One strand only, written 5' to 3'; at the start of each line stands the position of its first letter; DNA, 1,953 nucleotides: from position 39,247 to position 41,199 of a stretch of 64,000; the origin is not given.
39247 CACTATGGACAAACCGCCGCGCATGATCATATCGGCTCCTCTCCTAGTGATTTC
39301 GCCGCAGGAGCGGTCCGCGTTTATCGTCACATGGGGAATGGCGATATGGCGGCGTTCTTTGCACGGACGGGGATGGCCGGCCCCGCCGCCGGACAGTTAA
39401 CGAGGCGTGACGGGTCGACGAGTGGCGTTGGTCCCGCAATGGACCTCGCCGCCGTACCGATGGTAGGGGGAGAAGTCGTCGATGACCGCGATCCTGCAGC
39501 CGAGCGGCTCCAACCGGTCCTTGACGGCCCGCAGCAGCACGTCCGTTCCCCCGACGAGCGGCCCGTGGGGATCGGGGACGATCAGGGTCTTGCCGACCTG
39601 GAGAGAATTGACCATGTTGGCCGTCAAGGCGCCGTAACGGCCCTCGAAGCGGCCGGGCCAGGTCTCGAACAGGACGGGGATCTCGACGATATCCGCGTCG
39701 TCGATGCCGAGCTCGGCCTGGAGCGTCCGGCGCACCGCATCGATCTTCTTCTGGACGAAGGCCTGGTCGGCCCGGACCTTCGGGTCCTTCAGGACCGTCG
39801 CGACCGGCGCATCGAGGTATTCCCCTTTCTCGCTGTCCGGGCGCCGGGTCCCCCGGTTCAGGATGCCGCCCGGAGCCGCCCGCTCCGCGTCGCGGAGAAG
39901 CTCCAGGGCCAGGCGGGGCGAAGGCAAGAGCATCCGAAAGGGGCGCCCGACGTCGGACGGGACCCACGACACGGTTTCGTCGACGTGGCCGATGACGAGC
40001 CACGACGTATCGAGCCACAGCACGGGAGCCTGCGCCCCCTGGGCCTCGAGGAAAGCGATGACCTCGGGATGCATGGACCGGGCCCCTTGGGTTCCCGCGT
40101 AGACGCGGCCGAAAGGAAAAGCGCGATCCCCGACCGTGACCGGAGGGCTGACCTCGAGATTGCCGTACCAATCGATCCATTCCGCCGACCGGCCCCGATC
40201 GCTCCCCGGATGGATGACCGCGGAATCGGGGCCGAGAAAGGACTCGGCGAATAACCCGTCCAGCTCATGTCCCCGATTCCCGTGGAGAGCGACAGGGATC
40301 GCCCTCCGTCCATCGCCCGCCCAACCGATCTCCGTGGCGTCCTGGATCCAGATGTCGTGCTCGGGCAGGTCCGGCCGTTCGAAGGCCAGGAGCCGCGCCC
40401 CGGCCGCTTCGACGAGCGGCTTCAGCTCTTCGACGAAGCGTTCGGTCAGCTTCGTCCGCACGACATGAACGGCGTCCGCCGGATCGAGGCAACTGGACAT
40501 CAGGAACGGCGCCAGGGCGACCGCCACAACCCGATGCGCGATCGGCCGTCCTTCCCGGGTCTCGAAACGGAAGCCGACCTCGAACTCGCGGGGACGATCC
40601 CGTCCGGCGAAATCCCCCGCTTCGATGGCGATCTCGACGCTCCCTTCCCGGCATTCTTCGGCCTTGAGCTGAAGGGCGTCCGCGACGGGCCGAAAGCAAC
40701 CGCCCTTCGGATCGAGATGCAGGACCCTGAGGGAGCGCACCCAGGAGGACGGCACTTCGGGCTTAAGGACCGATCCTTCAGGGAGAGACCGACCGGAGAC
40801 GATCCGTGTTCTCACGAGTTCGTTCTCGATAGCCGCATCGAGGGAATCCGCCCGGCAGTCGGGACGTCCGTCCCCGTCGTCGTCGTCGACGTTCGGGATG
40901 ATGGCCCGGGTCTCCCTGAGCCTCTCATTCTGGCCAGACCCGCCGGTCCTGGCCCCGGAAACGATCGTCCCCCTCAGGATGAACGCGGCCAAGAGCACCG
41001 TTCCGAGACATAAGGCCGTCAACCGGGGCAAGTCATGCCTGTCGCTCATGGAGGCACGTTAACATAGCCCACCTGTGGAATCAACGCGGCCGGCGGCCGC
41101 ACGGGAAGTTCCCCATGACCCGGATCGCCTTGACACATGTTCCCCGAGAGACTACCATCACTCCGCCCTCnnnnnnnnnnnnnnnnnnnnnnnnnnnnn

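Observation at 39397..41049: Eukaryote-type protein-arginine deiminase (PAD) homolog in a bacterium, secreted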

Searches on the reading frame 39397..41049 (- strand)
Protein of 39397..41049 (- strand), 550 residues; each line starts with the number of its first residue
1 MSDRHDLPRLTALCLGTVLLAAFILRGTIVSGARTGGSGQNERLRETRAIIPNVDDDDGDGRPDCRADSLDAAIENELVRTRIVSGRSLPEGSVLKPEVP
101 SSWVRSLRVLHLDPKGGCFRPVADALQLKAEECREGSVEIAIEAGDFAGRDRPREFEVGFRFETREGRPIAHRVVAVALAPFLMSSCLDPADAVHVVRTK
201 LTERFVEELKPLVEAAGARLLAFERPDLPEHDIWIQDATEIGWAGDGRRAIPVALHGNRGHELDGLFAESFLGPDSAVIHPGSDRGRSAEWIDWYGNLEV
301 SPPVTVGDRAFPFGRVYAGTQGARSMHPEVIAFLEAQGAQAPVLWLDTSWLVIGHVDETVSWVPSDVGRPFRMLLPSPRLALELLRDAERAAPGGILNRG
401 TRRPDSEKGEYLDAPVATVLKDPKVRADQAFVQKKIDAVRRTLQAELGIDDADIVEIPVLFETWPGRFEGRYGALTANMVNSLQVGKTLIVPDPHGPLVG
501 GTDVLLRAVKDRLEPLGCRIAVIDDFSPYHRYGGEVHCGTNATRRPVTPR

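Call 4: search_protein_families(library=pfam, proteins=[window:39397-41049:-], max_evalue=1)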
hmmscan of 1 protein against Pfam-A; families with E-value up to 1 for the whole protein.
window:39397-41049:- (550 aa): 2 families
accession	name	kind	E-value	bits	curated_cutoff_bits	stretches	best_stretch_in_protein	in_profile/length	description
PF03068.20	PAD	-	1.2e-80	271.9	25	1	171-547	3-389/395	Protein-arginine deiminase (PAD)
PF08054.16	Leu_leader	-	0.63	10.2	25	1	16-32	9-25/28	Leucine operon leader peptide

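Call 5: search_protein_families(library=ncbifam, proteins=[window:39397-41049:-], max_evalue=1)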
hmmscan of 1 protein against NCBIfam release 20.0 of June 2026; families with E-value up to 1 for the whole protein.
window:39397-41049:- (550 aa): 0 families

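Call 6: search_solved_structures(query=window:39397-41049:-, max_evalue=1, show_alignments=2)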
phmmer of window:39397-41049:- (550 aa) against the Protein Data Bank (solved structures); distinct sequences matched with E-value up to 1: 27.
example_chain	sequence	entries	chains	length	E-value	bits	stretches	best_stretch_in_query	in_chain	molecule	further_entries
7d4y_A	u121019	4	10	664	1.8e-62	215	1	167-547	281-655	Protein-arginine deiminase type-3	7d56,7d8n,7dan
6ce1_A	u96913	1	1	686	1.9e-62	214.8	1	167-547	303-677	Protein-arginine deiminase type-3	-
7d5r_A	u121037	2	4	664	3.2e-61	210.8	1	167-547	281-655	Protein-arginine deiminase type-3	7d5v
3apm_A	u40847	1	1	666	5e-57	197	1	175-547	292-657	Protein-arginine deiminase type-4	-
3apn_A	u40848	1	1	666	5e-57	197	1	175-547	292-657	Protein-arginine deiminase type-4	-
4dkt_A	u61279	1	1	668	5e-57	197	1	175-547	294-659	Protein-arginine deiminase type-4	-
1wd8_A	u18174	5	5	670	5.1e-57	197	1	175-547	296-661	Protein-arginine deiminase type IV | Protein-arginine deiminase type-4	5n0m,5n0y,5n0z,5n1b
8r8u_A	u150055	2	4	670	5.1e-57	196.9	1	175-547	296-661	Protein-arginine deiminase type-4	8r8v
2dw5_A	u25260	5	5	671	5.1e-57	196.9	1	175-547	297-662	Protein-arginine deiminase type-4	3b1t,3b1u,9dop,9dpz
9huh_A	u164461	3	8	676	5.2e-57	196.9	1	175-547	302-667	Protein-arginine deiminase type-4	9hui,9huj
8god_A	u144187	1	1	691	5.5e-57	196.8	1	175-547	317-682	Protein-arginine deiminase type-4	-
8smk_A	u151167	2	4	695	5.6e-57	196.8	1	175-547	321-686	Protein-arginine deiminase type-4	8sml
1wd9_A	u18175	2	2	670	9e-56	192.8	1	175-547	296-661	Protein-arginine deiminase type IV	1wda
4x8c_A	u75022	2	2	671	9e-56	192.8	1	175-547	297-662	Protein-arginine deiminase type-4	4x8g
2dew_X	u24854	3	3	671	9e-56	192.8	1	175-547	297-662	Protein-arginine deiminase type IV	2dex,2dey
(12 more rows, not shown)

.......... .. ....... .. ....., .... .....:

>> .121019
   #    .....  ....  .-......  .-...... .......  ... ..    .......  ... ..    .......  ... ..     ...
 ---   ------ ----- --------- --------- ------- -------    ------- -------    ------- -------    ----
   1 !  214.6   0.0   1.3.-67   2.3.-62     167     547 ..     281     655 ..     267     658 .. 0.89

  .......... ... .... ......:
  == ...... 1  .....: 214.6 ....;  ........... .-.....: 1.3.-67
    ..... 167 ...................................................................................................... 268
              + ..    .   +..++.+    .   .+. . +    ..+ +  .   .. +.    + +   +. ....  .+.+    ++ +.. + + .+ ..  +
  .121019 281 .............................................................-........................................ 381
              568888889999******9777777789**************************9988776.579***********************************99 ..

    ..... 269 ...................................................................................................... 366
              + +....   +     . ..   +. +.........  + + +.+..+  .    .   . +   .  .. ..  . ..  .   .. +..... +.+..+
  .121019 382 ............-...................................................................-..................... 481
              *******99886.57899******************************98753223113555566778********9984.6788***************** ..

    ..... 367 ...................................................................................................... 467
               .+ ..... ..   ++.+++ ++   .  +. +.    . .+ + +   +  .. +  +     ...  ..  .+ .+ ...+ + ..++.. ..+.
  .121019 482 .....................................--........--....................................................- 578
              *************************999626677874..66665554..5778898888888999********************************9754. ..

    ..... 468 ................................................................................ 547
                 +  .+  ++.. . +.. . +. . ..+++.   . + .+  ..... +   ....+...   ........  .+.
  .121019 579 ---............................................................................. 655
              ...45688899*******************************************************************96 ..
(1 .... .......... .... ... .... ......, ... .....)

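Call 7: find_homologous_proteins(query=window:39397-41049:-, max_evalue=0.00001)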
Query window:39397-41049:- (550 aa): 203 proteins with E <= 0.00001 among 8000 candidates; the best 120 are listed.
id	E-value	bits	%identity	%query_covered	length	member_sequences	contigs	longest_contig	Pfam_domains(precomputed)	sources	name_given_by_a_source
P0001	0.0e+0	1252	100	100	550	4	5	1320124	PF03068.21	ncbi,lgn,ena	-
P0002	5.8e-282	954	77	100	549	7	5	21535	PF03068.21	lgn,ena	-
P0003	4.5e-242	823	69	97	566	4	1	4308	PF03068.21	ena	-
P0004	1.4e-241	821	68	98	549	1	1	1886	PF03068.21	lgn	-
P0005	3.2e-241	820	70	89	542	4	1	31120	PF03068.21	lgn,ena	-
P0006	1.6e-240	818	70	89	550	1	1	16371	PF03068.21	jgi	jgi:protein-arginine deiminase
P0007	1.7e-240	818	68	98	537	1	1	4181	PF03068.21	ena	-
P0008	2.2e-239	814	70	89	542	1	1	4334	PF03068.21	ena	-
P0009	1.3e-234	798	68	91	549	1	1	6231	PF03068.21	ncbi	-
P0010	5.5e-233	793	69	87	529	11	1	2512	PF03068.21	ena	-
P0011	1.1e-232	792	68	91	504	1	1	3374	PF03068.21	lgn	-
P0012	9.5e-232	789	66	97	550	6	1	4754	PF03068.21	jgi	jgi:protein-arginine deiminase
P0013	4.6e-231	786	65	99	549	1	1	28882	PF03068.21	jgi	-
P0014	8.4e-228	776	65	99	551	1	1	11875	PF03068.21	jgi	jgi:protein-arginine deiminase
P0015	8.7e-227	772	63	99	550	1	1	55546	PF03068.21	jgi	jgi:protein-arginine deiminase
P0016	2.4e-224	764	65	97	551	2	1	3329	PF03068.21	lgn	-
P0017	2.7e-224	764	64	96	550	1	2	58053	PF03068.21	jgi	-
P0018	8.0e-224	763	66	88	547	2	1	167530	PF03068.21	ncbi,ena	-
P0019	2.2e-219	748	62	99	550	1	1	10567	PF03068.21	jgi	jgi:hypothetical protein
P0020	1.4e-217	742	67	90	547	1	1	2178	PF03068.21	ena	-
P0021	3.3e-217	741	65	91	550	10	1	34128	PF03068.21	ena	-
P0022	4.2e-215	734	67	91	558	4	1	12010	PF03068.21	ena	-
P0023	4.5e-214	730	60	100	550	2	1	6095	PF03068.21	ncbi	-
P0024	6.0e-210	717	65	91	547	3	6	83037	PF03068.21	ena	-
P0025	6.2e-209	713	65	91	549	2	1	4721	PF03068.21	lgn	-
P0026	5.9e-205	700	63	91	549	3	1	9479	PF03068.21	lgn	-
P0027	8.7e-205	700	61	96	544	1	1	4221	PF03068.21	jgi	jgi:protein-arginine deiminase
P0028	1.3e-203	696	70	79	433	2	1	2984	PF03068.21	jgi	jgi:protein-arginine deiminase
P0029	2.4e-203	695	64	86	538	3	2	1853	PF03068.21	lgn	-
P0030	1.3e-200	686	58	99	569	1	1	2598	PF03068.21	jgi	jgi:hypothetical protein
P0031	1.3e-199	683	59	98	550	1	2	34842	PF03068.21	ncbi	-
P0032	5.3e-199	681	62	93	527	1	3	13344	PF03068.21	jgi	jgi:protein-arginine deiminase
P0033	1.7e-198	679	58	99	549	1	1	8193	PF03068.21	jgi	jgi:protein-arginine deiminase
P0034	7.8e-198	677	58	96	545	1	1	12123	PF03068.21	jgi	jgi:Protein-arginine deiminase (PAD)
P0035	3.1e-197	675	59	98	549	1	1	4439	PF03068.21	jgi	jgi:protein-arginine deiminase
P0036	1.1e-195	670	56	99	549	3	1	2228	PF03068.21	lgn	-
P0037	1.4e-195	669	61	91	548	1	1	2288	PF03068.21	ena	-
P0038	4.0e-195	668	59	93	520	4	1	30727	PF03068.21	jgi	-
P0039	4.9e-195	668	60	90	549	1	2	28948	PF03068.21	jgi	jgi:protein-arginine deiminase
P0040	2.2e-194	665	56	98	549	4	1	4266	PF03068.21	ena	-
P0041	2.4e-194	665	56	99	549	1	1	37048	PF03068.21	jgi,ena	-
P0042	2.4e-194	665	58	97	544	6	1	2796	PF03068.21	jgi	jgi:protein-arginine deiminase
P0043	1.9e-193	662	59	96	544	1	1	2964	PF03068.21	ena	-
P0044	1.1e-192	660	60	94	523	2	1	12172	PF03068.21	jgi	-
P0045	1.1e-192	660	61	86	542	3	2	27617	PF03068.21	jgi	jgi:protein-arginine deiminase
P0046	3.1e-192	658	59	92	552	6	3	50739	PF03068.21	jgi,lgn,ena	-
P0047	4.8e-192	658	58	97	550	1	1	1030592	PF03068.21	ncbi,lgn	-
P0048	7.2e-192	657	56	99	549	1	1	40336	PF03068.21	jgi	jgi:protein-arginine deiminase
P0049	9.1e-192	657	59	92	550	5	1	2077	PF03068.21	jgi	-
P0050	5.4e-191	654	60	92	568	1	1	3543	PF03068.21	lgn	-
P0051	1.6e-190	653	59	95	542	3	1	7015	PF03068.21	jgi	jgi:protein-arginine deiminase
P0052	2.4e-190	652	58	94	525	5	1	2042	PF03068.21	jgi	-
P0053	5.8e-190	651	58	96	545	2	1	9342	PF03068.21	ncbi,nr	ncbi:MAG: hypothetical protein HGA24_00120 [Candidatus Aminicenantes bacterium]|nr:hypothetical prot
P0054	7.3e-190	650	58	92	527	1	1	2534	PF03068.21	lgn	-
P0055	9.4e-190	650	56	98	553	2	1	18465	PF03068.21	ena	-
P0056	1.2e-189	650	58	91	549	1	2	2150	PF03068.21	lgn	-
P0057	1.3e-189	650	58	96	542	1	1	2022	PF03068.21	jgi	jgi:protein-arginine deiminase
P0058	1.9e-189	649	56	97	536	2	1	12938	PF03068.21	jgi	-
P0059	2.3e-189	649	56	98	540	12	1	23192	PF03068.21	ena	-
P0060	3.9e-189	648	57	96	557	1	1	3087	PF03068.21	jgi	jgi:hypothetical protein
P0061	4.3e-189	648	57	96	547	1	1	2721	PF03068.21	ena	-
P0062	5.8e-189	647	56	96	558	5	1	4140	PF03068.21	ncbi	-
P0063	6.4e-189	647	58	96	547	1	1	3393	PF03068.21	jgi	jgi:protein-arginine deiminase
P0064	8.6e-189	647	59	92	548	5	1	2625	PF03068.21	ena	-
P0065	1.4e-188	646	58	87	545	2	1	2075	PF03068.21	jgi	jgi:protein-arginine deiminase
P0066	1.7e-188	646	58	91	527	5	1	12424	PF03068.21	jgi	-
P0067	2.0e-188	646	59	91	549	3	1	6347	PF03068.21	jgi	jgi:protein-arginine deiminase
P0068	3.2e-188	645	57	88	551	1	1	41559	PF03068.21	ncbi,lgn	ncbi:MAG: protein-arginine deiminase family protein [Candidatus Aminicenantales bacterium]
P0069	5.6e-188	644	57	96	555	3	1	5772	PF03068.21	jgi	-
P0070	6.7e-188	644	59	90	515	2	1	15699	PF03068.21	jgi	jgi:protein-arginine deiminase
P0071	7.3e-188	644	56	98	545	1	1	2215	PF03068.21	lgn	-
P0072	7.5e-188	644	59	91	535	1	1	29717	PF03068.21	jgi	jgi:protein-arginine deiminase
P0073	9.2e-188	643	58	92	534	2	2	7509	PF03068.21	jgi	-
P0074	1.5e-187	643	55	97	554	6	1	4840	PF03068.21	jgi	jgi:protein-arginine deiminase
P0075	3.2e-187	642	56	96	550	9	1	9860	PF03068.21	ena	-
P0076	6.5e-187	641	58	93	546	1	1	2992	PF03068.21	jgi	jgi:protein-arginine deiminase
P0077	7.5e-187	640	57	96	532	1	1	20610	PF03068.21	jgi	jgi:protein-arginine deiminase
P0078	1.0e-186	640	57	96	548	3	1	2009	PF03068.21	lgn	-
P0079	1.4e-186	640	56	98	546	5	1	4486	PF03068.21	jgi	-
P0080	1.6e-186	639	57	96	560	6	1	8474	PF03068.21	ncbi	-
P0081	1.7e-186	639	55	97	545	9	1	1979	PF03068.21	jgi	jgi:protein-arginine deiminase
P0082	1.7e-186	639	56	98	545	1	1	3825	PF03068.21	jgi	jgi:protein-arginine deiminase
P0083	4.9e-186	638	56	99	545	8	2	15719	PF03068.21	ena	-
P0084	8.7e-186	637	57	96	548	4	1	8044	PF03068.21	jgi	jgi:Protein-arginine deiminase (PAD)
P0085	9.0e-186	637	56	96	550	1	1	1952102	PF03068.21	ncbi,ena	-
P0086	1.1e-185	637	59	94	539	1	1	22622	PF03068.21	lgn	-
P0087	1.3e-185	636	57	97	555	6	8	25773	PF03068.21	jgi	jgi:protein-arginine deiminase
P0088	1.7e-185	636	56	98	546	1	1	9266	PF03068.21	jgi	jgi:protein-arginine deiminase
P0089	2.1e-185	636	60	90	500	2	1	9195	PF03068.21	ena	-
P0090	2.5e-185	635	56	98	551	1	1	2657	PF03068.21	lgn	-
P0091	2.6e-185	635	58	91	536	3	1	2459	PF03068.21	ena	-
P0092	2.8e-185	635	57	94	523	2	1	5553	PF03068.21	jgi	jgi:protein-arginine deiminase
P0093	2.8e-185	635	55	98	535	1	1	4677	PF03068.21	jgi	jgi:Protein-arginine deiminase (PAD)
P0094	3.4e-185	635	56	96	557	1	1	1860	PF03068.21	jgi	jgi:protein-arginine deiminase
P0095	9.6e-185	634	58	96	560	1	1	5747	PF03068.21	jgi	-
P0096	9.7e-185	634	58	91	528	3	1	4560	PF03068.21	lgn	-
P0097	1.1e-184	633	57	91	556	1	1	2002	PF03068.21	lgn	-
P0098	1.2e-184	633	56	98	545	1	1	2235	PF03068.21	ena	-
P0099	1.3e-184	633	59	91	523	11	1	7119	PF03068.21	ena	-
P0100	2.0e-184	632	59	91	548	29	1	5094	PF03068.21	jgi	-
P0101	2.5e-184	632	58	91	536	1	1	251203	PF03068.21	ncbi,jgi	jgi:protein-arginine deiminase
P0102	3.1e-184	632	55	96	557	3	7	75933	PF03068.21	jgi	jgi:protein-arginine deiminase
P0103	6.0e-184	631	56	98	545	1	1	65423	PF03068.21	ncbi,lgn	-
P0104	6.1e-184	631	58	97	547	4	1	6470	PF03068.21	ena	-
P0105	6.3e-184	631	58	92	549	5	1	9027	PF03068.21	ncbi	-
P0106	6.8e-184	631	58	87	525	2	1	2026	PF03068.21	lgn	-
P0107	7.4e-184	631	60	90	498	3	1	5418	PF03068.21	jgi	jgi:protein-arginine deiminase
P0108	7.9e-184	631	56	98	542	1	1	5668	PF03068.21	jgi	jgi:protein-arginine deiminase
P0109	8.0e-184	630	59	91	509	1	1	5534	PF03068.21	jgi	jgi:protein-arginine deiminase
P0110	8.6e-184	630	58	93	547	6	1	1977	PF03068.21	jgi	-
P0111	9.9e-184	630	58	92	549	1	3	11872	PF03068.21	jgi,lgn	jgi:hypothetical protein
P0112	1.2e-183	630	55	98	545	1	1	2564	PF03068.21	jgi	jgi:protein-arginine deiminase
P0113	1.3e-183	630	57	95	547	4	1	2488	PF03068.21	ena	-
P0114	2.3e-183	629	55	96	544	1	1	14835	PF03068.21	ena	-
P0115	3.0e-183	629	56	97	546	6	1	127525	PF03068.21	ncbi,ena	-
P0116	3.2e-183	629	61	83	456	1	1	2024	PF03068.21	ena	-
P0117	7.7e-183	627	56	97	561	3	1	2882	PF03068.21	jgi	-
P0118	1.7e-182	626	55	99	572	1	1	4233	PF03068.21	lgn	-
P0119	2.1e-182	626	58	93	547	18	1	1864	PF03068.21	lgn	-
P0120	4.2e-182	625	59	90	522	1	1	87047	PF03068.21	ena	-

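Call 10: list_cluster_members(proteins=[P0001, P0047, P0085, P0018])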
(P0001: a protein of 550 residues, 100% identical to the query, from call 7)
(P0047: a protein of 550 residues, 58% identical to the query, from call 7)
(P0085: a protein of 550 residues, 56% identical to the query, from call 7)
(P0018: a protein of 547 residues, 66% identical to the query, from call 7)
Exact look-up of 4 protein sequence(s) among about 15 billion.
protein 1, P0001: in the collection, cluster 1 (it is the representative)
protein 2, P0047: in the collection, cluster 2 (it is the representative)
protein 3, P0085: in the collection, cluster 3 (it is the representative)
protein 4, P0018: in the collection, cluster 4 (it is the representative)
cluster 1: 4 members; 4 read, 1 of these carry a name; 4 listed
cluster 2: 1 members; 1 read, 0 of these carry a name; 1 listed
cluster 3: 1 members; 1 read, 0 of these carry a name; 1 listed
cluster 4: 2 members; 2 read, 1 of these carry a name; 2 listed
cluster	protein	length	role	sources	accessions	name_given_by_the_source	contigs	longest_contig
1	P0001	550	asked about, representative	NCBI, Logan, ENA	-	-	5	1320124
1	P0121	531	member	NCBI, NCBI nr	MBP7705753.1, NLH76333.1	MAG: hypothetical protein KA243_00740 [Candidatus Aminicenantes bacterium] | hypothetical protein [Candidatus Aminicenantes bacterium]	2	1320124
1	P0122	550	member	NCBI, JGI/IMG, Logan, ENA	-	-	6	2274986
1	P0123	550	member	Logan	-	-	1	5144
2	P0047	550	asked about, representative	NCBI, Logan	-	-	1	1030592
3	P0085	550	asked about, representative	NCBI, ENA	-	-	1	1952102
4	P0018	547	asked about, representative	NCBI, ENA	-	-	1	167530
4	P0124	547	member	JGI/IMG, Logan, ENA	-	protein-arginine deiminase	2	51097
